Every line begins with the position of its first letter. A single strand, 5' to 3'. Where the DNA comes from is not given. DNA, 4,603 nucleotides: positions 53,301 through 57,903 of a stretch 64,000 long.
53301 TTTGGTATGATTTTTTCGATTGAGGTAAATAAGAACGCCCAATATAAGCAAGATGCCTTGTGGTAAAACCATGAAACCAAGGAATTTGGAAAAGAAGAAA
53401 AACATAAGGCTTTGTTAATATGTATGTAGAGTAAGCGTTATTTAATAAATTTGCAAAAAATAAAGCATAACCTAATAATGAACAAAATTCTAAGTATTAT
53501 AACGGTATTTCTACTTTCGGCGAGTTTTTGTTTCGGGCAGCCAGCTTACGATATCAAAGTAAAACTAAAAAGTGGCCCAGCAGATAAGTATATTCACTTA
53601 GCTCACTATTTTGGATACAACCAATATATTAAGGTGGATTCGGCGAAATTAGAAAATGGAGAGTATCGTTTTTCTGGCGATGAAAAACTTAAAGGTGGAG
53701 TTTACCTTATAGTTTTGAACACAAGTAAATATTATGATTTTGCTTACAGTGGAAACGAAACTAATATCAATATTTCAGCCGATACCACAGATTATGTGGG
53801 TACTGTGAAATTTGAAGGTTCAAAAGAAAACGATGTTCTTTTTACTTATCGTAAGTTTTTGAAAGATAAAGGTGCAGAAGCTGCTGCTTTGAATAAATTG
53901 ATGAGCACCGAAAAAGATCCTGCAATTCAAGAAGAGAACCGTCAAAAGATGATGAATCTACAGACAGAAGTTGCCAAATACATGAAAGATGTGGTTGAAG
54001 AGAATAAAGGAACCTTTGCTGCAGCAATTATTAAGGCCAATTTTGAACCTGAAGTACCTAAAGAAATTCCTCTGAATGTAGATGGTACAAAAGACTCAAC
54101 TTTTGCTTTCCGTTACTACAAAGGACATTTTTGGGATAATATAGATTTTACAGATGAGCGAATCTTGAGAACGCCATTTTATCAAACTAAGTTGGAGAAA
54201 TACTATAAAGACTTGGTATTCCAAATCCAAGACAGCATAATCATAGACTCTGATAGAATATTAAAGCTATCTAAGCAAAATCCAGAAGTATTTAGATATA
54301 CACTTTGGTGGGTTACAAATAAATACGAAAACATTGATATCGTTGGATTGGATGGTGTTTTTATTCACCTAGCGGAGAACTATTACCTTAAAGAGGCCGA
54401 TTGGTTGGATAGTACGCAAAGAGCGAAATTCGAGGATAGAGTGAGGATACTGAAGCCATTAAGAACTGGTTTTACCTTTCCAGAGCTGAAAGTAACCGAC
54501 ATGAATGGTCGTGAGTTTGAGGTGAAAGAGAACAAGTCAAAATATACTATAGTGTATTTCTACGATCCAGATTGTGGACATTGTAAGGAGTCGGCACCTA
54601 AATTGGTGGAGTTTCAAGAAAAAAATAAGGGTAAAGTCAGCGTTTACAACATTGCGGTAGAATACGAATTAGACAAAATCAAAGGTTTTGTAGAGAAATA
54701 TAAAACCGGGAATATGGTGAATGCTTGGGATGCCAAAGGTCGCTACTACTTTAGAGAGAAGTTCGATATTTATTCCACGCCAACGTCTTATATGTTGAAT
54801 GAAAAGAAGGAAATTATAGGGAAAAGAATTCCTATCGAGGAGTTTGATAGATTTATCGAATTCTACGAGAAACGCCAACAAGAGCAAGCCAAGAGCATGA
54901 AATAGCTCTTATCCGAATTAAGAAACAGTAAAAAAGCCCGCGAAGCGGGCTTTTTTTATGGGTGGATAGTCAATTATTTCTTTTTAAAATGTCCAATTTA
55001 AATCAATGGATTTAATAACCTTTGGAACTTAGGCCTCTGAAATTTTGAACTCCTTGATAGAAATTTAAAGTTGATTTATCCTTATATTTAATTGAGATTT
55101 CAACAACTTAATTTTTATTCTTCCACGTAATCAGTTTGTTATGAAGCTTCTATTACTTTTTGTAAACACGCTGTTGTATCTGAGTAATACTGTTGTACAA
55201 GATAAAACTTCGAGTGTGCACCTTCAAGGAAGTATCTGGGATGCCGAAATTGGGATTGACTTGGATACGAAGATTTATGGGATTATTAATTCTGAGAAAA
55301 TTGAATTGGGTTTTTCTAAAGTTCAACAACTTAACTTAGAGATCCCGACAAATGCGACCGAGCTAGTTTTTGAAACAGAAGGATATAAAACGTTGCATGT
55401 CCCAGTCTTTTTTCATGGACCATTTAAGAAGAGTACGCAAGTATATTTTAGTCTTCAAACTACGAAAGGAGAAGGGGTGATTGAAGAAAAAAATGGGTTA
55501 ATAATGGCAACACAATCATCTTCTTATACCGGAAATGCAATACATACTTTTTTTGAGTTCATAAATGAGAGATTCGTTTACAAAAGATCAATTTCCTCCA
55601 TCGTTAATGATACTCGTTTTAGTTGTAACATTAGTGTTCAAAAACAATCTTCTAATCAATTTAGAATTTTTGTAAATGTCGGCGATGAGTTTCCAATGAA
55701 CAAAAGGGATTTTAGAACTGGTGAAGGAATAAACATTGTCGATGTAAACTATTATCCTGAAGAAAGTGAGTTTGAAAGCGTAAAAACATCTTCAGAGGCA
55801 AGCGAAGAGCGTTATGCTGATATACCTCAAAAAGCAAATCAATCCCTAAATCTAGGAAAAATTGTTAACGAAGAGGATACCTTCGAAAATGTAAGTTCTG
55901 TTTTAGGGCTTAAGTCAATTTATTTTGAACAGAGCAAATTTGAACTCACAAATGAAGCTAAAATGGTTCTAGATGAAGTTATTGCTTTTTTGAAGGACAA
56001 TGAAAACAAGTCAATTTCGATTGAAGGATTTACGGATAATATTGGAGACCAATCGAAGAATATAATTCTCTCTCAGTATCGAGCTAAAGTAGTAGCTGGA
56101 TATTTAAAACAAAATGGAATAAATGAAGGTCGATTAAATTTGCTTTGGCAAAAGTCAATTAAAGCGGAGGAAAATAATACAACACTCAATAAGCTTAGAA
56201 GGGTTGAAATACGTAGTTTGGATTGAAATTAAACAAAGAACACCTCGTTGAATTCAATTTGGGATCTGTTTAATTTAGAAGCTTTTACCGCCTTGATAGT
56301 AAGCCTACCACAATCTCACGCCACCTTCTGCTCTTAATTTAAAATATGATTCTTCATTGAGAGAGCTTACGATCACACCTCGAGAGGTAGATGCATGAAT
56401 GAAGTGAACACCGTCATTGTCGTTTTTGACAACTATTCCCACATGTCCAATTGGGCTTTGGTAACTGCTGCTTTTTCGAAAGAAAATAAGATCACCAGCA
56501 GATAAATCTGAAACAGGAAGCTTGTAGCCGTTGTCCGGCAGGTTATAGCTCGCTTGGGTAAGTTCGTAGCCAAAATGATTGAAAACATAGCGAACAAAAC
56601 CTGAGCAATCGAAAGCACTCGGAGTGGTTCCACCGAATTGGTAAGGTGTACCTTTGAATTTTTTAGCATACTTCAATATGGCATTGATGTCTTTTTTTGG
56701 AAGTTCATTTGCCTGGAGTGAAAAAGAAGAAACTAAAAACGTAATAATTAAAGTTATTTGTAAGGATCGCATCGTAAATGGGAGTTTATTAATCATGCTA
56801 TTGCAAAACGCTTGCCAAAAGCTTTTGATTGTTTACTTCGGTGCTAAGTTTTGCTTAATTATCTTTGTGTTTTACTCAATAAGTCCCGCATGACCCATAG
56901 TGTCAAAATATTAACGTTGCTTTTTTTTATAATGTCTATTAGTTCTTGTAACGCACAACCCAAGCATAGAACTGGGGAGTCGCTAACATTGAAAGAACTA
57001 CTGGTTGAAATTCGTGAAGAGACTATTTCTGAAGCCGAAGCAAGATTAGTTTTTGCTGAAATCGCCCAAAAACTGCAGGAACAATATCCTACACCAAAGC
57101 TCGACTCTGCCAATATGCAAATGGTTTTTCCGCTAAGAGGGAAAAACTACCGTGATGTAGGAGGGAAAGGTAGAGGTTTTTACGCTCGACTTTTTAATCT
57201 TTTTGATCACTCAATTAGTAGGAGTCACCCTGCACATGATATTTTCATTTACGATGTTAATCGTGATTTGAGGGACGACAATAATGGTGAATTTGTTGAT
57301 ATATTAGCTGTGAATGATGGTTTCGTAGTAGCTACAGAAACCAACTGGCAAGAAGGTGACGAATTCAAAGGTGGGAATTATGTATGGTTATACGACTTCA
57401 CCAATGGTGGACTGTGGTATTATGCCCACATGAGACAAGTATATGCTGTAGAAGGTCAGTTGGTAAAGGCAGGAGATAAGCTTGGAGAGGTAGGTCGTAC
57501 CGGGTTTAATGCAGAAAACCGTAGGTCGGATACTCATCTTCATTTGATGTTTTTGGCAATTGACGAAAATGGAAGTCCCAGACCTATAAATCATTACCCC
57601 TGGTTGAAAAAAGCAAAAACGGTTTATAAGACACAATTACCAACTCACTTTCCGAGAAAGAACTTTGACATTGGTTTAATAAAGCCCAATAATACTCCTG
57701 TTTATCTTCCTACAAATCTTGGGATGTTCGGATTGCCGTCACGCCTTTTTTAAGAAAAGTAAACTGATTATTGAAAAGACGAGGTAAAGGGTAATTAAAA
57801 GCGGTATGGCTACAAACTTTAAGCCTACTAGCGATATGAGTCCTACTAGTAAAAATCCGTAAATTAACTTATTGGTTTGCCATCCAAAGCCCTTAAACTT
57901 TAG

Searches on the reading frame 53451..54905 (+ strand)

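Call 96: search_protein_families(library=pfam, max_evalue=0.0001, proteins=[window:53451-54905:+])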
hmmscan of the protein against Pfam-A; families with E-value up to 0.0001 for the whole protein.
window:53451-54905:+ (484 aa): 7 families
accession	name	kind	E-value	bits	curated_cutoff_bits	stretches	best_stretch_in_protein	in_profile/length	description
PF14289.11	DUF4369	-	1e-11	45.7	25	1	33-129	1-90/91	Domain of unknown function (DUF4369)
PF00578.27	AhpC-TSA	-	4.1e-08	33.6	26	1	342-453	4-119/124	AhpC/TSA family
PF00085.26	Thioredoxin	-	6.9e-08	32.9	23.5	1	350-405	4-60/103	Thioredoxin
PF13905.12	Thioredoxin_8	-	1.9e-07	31.8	27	1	364-455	2-94/94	Thioredoxin-like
PF08534.16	Redoxin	-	2.2e-07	31.2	26.6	1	340-458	3-131/148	Redoxin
PF17127.10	DUF5106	-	3.3e-07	31.3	28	1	219-334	33-148/151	Domain of unknown function (DUF5106)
PF13098.12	Thioredoxin_2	-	4.4e-06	27.4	27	1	361-456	3-88/104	Thioredoxin-like domain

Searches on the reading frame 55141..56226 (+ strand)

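Call 96: search_protein_families(library=pfam, max_evalue=0.0001, proteins=[window:55141-56226:+])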
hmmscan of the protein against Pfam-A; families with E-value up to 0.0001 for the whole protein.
window:55141-56226:+ (361 aa): 1 family
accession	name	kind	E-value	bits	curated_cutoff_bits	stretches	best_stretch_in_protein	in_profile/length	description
PF00691.25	OmpA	-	1.1e-16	61.4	27.2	1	261-347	1-89/98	OmpA family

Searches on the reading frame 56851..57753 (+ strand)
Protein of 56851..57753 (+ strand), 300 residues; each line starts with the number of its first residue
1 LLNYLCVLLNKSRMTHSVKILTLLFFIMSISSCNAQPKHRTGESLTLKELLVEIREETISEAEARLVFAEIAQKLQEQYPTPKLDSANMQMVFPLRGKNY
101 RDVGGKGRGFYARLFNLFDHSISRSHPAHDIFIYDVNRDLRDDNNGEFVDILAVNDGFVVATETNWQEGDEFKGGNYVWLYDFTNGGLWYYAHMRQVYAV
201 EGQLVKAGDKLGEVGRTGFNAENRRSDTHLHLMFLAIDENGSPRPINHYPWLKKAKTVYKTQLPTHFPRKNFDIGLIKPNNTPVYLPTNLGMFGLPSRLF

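Call 96: search_protein_families(library=pfam, max_evalue=0.0001, proteins=[window:56851-57753:+])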
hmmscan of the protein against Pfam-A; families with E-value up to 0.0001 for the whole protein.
window:56851-57753:+ (300 aa): 1 family
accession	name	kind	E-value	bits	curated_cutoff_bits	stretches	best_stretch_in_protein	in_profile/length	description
PF01551.29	Peptidase_M23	-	3.5e-11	43.6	28.7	1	150-234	15-87/96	Peptidase family M23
